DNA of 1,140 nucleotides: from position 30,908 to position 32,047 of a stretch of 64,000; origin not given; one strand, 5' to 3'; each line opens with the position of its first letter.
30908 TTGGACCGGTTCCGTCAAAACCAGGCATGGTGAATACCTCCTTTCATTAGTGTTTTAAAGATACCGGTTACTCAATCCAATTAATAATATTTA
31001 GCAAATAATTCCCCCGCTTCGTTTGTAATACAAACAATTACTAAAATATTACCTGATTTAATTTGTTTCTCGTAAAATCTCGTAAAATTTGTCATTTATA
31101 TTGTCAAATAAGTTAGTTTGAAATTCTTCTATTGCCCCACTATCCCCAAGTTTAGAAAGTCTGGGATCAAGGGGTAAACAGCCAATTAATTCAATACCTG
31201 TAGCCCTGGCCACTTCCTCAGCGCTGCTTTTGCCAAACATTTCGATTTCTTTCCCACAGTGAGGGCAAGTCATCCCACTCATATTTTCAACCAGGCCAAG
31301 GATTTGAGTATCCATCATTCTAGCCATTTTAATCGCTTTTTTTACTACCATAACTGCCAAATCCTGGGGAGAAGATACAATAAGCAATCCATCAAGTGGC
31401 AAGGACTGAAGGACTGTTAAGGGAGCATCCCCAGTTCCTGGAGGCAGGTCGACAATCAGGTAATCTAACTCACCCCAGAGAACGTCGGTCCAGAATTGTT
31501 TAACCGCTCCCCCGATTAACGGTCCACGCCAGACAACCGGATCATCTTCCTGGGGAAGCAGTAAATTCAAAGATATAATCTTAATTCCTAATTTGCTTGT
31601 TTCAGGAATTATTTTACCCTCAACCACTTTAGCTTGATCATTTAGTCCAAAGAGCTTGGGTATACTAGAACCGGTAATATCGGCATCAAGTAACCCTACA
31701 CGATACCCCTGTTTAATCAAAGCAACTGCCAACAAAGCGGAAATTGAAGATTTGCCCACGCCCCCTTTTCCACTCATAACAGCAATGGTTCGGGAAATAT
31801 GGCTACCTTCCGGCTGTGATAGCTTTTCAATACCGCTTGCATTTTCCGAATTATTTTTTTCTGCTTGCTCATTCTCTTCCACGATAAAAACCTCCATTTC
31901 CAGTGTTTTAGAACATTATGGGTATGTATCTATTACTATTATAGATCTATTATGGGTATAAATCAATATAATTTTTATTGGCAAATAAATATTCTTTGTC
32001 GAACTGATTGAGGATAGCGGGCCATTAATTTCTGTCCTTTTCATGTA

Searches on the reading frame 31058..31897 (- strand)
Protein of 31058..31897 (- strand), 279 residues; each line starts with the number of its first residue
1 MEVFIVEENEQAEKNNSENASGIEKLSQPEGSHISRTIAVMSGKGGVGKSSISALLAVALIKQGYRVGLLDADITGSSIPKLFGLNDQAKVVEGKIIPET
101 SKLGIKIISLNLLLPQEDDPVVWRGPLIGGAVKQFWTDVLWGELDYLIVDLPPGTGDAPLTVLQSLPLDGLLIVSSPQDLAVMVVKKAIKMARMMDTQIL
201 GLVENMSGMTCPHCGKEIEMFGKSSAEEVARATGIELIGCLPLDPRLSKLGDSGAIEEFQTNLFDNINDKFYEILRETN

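Call 6: search_protein_families(library=pfam, proteins=[window:31058-31897:-], max_evalue=0.001)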
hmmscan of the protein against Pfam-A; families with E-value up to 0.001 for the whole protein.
window:31058-31897:- (279 aa): 6 families
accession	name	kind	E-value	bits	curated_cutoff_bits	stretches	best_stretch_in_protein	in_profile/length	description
PF10609.15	ParA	-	1.7e-91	306.5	27.1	1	34-256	2-224/246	NUBPL iron-transfer P-loop NTPase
PF01656.29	CbiA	-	1.3e-13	51.5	25.4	1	38-254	1-122/125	CobQ/CobB/MinD/ParA nucleotide binding domain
PF13614.12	AAA_31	-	8.5e-09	36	27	1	36-76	2-42/177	AAA domain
PF02374.21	ArsA_ATPase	-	1.3e-06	28.3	24.3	1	38-73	3-38/305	Anion-transporting ATPase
PF09140.17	MipZ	-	2.8e-06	27.3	20.7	1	38-84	3-49/262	ATPase MipZ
PF13500.12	AAA_26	-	5.7e-05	23.5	27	0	36-69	1-34/198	AAA domain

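Call 51: search_protein_families(library=ncbifam, proteins=[window:31058-31897:-], max_evalue=0.00001)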
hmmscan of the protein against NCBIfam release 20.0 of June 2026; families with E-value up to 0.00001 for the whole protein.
window:31058-31897:- (279 aa): 12 families
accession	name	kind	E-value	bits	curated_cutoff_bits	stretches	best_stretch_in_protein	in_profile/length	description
NF041136.1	MrpORP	equivalog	1.2e-98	330.8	450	1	32-276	2-246/365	iron-sulfur cluster carrier protein MrpORP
NF008669.0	PRK11670.1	equivalog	1.7e-60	204.9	348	1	29-254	101-326/369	iron-sulfur cluster carrier protein ApbC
TIGR01969.1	minD_arch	subfamily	5.8e-18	65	201.75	1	36-89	1-54/251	cell division ATPase MinD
TIGR01968.1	minD_bact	equivalog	1.7e-11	44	212.9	1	36-246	2-206/261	septum site-determining protein MinD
TIGR03815.1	CpaE_hom_Actino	equivalog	8e-11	41.6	154.45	1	30-257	106-321/340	septum site-determining protein Ssd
TIGR01007.1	eps_fam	subfamily_domain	6.4e-10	38.9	108.05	1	36-206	18-189/204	polysaccharide biosynthesis tyrosine autokinase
NF041546.1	ParA_partition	equivalog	3.4e-09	36.5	180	1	37-78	1-42/203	ParA family partition ATPase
NF053622.1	ATPseBagAMYCTU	equivalog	1.1e-06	28.4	400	1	37-97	8-66/325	ATPase BagA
TIGR03453.1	partition_RepA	equivalog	1.9e-06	27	348.45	0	33-94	102-162/387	plasmid partitioning protein RepA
NF047398.1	AAA_KGGVGR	domain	2.9e-06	27.8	90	1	36-83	3-50/190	KGGVGR-motif variant AAA ATPase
TIGR03371.1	cellulose_yhjQ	equivalog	6.7e-06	25.8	157.85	0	37-75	3-41/246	cellulose biosynthesis protein BcsQ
NF010443.0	PRK13869.1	subfamily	7.1e-06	25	446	0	23-87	109-172/405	plasmid-partitioning protein RepA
